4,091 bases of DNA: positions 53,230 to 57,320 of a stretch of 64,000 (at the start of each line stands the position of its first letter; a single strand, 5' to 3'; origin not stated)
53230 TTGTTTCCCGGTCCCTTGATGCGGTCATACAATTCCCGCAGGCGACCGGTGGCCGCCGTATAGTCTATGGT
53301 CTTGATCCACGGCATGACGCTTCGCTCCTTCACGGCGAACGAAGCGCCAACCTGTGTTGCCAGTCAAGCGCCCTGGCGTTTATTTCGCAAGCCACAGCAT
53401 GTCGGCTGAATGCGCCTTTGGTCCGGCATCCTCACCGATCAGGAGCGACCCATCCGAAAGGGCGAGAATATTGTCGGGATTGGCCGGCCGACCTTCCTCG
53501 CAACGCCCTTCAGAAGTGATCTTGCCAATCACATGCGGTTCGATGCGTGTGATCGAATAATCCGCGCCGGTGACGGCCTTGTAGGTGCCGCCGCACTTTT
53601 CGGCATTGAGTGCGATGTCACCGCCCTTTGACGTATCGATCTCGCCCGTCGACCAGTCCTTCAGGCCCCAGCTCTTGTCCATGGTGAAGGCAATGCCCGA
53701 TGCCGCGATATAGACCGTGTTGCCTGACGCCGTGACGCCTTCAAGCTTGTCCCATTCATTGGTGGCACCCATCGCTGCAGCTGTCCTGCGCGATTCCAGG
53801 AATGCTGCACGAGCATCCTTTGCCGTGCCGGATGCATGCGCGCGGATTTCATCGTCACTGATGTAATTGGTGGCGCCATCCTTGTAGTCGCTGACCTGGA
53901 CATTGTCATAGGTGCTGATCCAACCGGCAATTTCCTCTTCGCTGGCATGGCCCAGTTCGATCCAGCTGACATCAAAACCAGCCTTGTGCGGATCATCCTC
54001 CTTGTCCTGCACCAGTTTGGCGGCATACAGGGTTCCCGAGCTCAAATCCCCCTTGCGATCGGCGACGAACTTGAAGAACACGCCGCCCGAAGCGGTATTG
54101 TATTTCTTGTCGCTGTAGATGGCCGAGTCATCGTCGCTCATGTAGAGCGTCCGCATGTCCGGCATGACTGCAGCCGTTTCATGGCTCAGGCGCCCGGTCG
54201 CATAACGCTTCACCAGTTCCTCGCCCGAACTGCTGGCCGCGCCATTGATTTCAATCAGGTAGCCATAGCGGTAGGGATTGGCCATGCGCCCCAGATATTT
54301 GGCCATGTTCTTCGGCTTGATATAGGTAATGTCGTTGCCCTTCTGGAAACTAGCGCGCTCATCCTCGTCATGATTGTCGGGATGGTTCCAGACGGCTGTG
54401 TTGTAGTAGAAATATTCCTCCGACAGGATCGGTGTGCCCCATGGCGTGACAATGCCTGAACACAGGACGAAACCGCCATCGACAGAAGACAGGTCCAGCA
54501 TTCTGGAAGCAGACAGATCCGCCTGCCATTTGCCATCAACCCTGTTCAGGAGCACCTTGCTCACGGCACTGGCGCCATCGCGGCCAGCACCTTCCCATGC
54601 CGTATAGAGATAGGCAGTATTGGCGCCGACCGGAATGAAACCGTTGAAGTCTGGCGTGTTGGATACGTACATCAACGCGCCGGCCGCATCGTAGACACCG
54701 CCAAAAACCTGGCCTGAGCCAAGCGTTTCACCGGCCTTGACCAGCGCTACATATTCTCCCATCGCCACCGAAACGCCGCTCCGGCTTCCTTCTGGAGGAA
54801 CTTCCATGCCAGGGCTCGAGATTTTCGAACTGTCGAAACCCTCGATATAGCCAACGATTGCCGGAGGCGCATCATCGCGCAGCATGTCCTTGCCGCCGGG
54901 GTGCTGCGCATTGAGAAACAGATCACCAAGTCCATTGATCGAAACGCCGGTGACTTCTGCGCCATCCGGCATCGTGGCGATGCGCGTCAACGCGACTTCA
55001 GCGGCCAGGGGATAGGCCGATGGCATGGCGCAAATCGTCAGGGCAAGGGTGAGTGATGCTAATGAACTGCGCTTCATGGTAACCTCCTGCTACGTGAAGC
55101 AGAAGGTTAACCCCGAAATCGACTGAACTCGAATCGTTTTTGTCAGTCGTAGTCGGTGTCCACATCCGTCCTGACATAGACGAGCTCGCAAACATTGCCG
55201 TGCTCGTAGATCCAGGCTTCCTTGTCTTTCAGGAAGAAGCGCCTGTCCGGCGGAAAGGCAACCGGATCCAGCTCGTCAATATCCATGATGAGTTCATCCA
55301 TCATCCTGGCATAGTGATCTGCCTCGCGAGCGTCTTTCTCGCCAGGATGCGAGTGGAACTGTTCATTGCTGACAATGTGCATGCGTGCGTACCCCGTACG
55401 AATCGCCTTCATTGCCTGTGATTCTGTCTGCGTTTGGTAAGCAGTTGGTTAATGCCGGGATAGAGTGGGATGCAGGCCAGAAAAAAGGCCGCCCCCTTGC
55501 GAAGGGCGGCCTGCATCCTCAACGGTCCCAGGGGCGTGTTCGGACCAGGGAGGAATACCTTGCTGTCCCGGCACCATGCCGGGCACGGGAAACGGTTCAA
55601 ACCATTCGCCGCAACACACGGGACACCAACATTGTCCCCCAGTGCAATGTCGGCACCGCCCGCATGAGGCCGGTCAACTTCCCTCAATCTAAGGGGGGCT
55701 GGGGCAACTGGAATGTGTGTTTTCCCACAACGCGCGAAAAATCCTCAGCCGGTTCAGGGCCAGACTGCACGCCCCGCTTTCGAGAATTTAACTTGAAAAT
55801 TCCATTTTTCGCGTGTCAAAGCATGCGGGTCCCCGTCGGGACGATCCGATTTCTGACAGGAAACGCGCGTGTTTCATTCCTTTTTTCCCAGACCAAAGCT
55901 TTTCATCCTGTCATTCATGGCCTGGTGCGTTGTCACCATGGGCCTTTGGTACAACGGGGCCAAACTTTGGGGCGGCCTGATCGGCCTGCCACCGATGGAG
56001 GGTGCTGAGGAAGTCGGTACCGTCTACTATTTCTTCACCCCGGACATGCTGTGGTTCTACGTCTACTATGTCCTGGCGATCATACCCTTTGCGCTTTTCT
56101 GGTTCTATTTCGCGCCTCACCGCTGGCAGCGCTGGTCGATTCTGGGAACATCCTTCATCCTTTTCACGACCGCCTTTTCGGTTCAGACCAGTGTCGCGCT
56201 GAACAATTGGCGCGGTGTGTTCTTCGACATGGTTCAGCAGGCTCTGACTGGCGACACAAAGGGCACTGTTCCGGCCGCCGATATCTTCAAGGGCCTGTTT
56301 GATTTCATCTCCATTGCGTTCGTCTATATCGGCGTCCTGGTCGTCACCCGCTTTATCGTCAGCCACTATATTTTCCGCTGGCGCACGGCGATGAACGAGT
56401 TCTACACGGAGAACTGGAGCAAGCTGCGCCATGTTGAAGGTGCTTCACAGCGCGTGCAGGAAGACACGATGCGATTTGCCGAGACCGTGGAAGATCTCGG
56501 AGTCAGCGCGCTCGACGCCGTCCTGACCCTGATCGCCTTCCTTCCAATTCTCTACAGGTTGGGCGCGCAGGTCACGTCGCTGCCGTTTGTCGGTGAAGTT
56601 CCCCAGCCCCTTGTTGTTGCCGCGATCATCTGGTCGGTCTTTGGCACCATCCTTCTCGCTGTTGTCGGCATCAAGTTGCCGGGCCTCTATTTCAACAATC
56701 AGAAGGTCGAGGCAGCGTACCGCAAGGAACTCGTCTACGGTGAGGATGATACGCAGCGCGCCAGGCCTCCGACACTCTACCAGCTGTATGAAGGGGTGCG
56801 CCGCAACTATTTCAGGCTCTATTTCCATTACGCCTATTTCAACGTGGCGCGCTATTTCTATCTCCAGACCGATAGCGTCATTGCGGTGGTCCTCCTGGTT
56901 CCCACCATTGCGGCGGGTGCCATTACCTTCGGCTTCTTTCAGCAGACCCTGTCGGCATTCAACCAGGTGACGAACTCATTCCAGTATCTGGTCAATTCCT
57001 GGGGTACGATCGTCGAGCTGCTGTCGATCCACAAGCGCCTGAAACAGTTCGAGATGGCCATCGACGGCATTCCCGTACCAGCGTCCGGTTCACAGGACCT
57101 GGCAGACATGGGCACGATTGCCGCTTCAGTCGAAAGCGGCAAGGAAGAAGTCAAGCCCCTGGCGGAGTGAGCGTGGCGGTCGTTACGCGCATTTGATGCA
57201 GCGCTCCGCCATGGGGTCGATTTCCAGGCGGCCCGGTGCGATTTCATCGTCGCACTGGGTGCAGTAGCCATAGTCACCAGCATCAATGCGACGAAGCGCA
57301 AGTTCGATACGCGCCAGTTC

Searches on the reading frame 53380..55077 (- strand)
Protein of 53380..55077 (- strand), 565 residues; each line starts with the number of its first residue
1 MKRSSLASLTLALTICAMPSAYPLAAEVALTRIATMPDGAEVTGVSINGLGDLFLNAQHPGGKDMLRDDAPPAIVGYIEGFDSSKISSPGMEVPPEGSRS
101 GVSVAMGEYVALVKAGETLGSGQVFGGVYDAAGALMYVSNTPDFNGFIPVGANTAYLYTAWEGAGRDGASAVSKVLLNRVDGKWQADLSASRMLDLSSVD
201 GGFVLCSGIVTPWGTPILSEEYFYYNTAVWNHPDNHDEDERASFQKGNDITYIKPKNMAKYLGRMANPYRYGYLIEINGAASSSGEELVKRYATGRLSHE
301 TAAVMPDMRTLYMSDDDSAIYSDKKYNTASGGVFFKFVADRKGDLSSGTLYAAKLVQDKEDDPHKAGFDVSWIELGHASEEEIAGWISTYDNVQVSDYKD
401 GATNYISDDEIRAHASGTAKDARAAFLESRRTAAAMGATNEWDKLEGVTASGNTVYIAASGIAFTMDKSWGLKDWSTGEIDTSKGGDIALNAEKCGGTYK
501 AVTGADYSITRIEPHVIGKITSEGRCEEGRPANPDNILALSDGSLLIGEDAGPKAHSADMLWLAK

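Call 40: search_protein_families(library=pfam, proteins=[window:53380-55077:-], max_evalue=0.00001)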
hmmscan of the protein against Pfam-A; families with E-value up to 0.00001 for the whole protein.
window:53380-55077:- (565 aa): 1 family
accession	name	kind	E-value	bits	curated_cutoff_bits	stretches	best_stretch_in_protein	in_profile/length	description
PF05787.19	PhoX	-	7.3e-25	88.5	24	1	196-553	154-450/515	Alkaline phosphatase PhoX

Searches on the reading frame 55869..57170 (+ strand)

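Call 40: search_protein_families(library=pfam, proteins=[window:55869-57170:+], max_evalue=0.00001)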
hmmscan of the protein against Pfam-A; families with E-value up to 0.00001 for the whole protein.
window:55869-57170:+ (433 aa): 2 families
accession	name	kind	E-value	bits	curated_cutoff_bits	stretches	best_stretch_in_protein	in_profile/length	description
PF05992.17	SbmA_BacA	-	2.3e-140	468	24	1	83-398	1-314/315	SbmA/BacA-like family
PF06472.20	ABC_membrane_2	-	4.8e-12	46.3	24.4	1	79-288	4-200/269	ABC transporter transmembrane region 2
